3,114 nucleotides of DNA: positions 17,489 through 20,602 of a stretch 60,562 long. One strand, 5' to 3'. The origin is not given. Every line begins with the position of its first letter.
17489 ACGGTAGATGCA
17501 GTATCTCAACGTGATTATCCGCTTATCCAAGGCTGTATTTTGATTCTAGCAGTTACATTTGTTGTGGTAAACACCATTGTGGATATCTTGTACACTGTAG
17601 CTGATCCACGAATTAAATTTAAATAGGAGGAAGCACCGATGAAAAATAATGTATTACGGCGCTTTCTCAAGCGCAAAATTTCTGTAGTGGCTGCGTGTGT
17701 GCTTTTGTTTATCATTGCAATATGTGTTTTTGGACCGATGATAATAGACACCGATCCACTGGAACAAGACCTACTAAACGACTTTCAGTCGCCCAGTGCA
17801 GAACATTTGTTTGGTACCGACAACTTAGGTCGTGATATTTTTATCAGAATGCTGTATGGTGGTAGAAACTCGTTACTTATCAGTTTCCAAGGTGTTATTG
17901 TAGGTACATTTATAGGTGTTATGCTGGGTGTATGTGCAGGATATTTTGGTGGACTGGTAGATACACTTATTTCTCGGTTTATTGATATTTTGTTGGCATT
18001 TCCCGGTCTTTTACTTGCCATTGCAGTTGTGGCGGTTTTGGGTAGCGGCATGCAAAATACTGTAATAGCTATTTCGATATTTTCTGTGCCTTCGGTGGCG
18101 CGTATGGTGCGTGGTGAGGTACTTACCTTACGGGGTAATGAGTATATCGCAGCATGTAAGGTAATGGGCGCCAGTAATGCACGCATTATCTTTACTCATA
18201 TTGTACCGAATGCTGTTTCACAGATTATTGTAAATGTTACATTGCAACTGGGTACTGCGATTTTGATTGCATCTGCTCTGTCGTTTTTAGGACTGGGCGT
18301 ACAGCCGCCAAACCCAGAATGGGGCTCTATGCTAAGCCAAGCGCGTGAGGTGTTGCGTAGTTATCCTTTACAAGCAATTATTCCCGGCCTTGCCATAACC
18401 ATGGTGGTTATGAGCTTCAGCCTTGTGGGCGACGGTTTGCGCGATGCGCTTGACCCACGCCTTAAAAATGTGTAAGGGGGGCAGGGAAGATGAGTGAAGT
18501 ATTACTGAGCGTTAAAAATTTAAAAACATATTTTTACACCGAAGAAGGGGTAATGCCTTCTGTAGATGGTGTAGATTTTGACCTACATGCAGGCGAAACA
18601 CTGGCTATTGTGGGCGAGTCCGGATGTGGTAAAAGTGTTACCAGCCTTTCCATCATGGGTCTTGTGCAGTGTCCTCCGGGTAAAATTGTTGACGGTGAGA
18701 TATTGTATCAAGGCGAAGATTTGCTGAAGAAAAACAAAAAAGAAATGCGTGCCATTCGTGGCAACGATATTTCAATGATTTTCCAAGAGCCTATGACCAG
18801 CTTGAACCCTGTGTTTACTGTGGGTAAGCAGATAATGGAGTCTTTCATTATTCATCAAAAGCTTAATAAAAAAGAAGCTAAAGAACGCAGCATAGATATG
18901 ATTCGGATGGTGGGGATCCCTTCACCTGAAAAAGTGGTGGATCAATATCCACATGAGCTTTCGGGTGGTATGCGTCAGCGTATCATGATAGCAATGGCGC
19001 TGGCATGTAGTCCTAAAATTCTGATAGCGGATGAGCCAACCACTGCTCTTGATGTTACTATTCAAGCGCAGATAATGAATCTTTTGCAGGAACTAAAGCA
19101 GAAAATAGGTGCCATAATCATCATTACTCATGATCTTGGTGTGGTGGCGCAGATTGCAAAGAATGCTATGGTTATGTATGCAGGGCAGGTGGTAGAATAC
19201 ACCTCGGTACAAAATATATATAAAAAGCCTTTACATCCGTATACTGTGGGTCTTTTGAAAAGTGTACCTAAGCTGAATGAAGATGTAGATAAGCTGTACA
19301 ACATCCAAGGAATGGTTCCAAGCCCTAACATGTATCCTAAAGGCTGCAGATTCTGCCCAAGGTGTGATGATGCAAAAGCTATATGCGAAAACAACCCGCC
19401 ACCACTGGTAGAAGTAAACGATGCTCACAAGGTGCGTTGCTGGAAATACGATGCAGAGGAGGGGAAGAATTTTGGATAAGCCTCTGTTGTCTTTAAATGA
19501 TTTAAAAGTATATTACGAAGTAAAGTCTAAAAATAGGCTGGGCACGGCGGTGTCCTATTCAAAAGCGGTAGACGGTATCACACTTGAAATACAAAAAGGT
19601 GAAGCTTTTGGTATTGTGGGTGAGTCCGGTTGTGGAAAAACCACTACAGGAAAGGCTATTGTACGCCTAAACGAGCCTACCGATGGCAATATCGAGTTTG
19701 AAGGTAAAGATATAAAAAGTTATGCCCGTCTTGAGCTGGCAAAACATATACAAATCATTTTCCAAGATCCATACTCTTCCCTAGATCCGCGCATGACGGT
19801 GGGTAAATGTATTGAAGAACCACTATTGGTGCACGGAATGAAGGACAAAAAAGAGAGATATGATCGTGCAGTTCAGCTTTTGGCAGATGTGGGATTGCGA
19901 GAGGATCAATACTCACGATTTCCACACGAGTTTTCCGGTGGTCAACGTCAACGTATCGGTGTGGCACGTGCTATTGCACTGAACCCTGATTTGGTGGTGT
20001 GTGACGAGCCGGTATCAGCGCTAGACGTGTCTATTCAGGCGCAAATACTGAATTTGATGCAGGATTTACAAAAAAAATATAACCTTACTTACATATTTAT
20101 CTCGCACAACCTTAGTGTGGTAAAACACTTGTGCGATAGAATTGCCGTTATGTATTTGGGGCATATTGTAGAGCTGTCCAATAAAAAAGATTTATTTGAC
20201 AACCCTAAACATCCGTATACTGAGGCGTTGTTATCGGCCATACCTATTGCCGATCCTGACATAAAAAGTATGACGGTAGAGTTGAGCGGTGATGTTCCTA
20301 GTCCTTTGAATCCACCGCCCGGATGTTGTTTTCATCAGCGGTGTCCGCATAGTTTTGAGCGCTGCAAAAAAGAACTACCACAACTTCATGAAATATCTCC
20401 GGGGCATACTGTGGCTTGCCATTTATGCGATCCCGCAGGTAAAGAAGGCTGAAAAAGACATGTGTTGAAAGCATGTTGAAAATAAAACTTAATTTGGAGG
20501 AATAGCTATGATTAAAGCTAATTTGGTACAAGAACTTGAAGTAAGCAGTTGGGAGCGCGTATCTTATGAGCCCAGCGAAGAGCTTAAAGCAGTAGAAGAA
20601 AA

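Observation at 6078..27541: AraC-flanked transport/catabolic locus with amplified paralogs and no recognisable substrate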

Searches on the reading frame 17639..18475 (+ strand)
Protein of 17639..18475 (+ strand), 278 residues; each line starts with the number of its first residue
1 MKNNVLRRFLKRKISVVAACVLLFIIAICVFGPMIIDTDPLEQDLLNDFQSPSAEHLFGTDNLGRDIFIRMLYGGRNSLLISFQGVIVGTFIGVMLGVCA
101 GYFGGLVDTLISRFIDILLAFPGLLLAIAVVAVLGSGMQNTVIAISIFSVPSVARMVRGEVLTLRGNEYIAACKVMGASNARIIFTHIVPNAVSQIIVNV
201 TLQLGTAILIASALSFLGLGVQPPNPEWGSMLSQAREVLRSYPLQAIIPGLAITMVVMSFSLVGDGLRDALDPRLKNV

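Call 3: search_protein_families(library=pfam, proteins=[window:17639-18475:+])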
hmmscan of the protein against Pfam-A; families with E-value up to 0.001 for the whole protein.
window:17639-18475:+ (278 aa): 2 families
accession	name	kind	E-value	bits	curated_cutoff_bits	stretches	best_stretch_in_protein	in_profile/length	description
PF00528.27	BPD_transp_1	-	1.7e-33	116.4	26.4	1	93-276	1-183/184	Binding-protein-dependent transport system inner membrane component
PF12911.12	OppC_N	-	2.1e-11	44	23.9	1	5-52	6-53/53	N-terminal TM domain of oligopeptide transport permease C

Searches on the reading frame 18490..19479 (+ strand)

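Call 4: search_protein_families(library=pfam, proteins=[window:18490-19479:+])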
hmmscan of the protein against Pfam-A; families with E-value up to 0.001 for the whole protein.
window:18490-19479:+ (329 aa): 4 families
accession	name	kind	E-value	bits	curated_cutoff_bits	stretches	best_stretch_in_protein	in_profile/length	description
PF00005.33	ABC_tran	-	1.4e-30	107.1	25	1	26-185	2-137/137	ABC transporter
PF08352.17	oligo_HPY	-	2.5e-20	73.1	27.1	1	235-299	1-65/65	Oligopeptide/dipeptide transporter, C-terminal region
PF02463.25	SMC_N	-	7.4e-08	32.5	40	1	37-230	26-213/220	RecF/RecN/SMC N terminal domain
PF13304.12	AAA_21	-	8.5e-07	29.8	27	1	152-219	233-303/304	AAA domain, putative AbiEii toxin, Type IV TA system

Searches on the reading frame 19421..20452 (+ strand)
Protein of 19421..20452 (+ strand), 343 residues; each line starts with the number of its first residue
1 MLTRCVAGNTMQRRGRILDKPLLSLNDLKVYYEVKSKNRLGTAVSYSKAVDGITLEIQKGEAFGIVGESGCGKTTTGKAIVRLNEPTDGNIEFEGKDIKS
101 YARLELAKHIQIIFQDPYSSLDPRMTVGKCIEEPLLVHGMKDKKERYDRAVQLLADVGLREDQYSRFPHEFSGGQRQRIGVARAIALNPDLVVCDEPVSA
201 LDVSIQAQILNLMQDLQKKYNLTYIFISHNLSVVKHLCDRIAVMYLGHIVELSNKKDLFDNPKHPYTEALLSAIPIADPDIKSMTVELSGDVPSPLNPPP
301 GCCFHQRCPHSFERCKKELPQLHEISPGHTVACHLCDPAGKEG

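Call 4: search_protein_families(library=pfam, proteins=[window:19421-20452:+])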
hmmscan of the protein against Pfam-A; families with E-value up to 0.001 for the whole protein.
window:19421-20452:+ (343 aa): 3 families
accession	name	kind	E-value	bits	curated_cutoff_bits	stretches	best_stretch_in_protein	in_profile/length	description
PF00005.33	ABC_tran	-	3.2e-32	112.4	25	1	51-198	2-136/137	ABC transporter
PF08352.17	oligo_HPY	-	3.9e-19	69.2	27.1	1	250-315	1-65/65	Oligopeptide/dipeptide transporter, C-terminal region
PF13304.12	AAA_21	-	4.3e-06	27.4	27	0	168-234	235-303/304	AAA domain, putative AbiEii toxin, Type IV TA system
